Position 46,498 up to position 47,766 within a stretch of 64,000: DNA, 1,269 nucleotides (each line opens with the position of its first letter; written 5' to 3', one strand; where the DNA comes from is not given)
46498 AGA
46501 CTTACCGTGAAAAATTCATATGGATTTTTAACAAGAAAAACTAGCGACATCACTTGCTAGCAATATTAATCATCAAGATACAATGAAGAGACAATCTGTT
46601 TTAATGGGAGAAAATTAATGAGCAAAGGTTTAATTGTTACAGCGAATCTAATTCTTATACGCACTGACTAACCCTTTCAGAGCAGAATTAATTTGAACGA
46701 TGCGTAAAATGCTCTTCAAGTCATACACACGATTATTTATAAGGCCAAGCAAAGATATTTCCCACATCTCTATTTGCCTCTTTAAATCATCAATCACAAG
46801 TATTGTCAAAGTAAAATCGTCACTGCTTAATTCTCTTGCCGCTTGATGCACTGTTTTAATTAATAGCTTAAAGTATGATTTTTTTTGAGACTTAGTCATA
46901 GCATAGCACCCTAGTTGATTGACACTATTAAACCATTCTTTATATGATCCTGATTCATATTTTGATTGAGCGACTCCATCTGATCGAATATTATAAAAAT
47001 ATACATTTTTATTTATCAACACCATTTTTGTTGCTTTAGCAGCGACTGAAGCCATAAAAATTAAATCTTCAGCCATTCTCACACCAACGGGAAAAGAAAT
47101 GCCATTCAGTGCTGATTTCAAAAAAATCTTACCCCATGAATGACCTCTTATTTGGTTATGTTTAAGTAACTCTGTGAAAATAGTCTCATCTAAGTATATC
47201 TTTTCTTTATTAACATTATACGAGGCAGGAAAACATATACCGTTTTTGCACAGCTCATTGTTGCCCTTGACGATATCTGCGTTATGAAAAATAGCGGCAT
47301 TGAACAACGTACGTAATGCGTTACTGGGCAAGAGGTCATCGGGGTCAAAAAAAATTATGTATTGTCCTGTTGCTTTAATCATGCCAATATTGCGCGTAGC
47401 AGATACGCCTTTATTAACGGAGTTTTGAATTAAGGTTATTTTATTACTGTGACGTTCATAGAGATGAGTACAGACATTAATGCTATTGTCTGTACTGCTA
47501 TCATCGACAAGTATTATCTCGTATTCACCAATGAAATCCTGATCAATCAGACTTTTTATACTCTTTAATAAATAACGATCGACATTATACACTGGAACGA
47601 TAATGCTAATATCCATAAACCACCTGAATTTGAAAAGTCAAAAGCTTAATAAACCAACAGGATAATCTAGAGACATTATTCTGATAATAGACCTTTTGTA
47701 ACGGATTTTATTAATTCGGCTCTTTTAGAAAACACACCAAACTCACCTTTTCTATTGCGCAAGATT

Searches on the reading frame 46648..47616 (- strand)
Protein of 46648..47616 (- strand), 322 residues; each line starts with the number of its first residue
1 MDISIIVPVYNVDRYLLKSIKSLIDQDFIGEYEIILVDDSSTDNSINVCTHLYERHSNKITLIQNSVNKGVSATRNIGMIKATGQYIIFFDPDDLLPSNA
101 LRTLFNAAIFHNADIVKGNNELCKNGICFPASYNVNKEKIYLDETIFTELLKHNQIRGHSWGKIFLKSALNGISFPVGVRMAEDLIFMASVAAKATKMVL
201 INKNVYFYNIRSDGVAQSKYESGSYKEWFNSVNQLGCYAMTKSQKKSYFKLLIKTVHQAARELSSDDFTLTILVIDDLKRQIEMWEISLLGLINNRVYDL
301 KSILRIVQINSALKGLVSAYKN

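Call 22: find_encoding_contigs(protein=window:46648-47616:-, flank=10000, max_places=1)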
Protein window:46648-47616:- (322 aa): 11 contigs read that carry it; 1 place shown.
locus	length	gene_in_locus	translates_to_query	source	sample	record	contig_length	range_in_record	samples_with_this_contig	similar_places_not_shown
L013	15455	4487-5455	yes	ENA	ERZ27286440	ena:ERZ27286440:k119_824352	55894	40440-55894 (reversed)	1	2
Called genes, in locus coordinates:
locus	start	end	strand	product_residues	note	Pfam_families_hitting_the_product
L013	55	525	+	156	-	PF04488:Gly_transf_sug (weak), PF05704:Caps_synth (weak)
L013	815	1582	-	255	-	PF01755:Glyco_transf_25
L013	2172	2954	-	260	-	-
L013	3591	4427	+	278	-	PF00535:Glycos_transf_2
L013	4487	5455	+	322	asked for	PF00535:Glycos_transf_2, PF10111:Glyco_tranf_2_2 (weak), PF13506:Glyco_transf_21 (weak), PF13641:Glyco_tranf_2_3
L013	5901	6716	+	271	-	PF00535:Glycos_transf_2 (weak)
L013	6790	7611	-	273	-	PF00535:Glycos_transf_2, PF10111:Glyco_tranf_2_2 (weak)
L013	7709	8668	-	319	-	PF04230:PS_pyruv_trans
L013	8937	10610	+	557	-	PF00664:ABC_membrane, PF02463:SMC_N (weak), PF00005:ABC_tran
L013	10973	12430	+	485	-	PF13439:Glyco_transf_4, PF13579:Glyco_trans_4_4 (weak), PF20706:GT4-conflict, PF00534:Glycos_transf_1, PF13692:Glyco_trans_1_4, PF13524:Glyco_trans_1_2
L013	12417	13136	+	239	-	PF01209:Ubie_methyltran, PF02353:CMAS (weak), PF03141:Methyltransf_29 (weak), PF13489:Methyltransf_23, PF13847:Methyltransf_31, PF08241:Methyltransf_11, PF08242:Methyltransf_12, PF13649:Methyltransf_25, +1 more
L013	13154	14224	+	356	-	-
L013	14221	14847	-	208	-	PF13578:Methyltransf_24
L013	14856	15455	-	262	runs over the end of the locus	PF00902:TatC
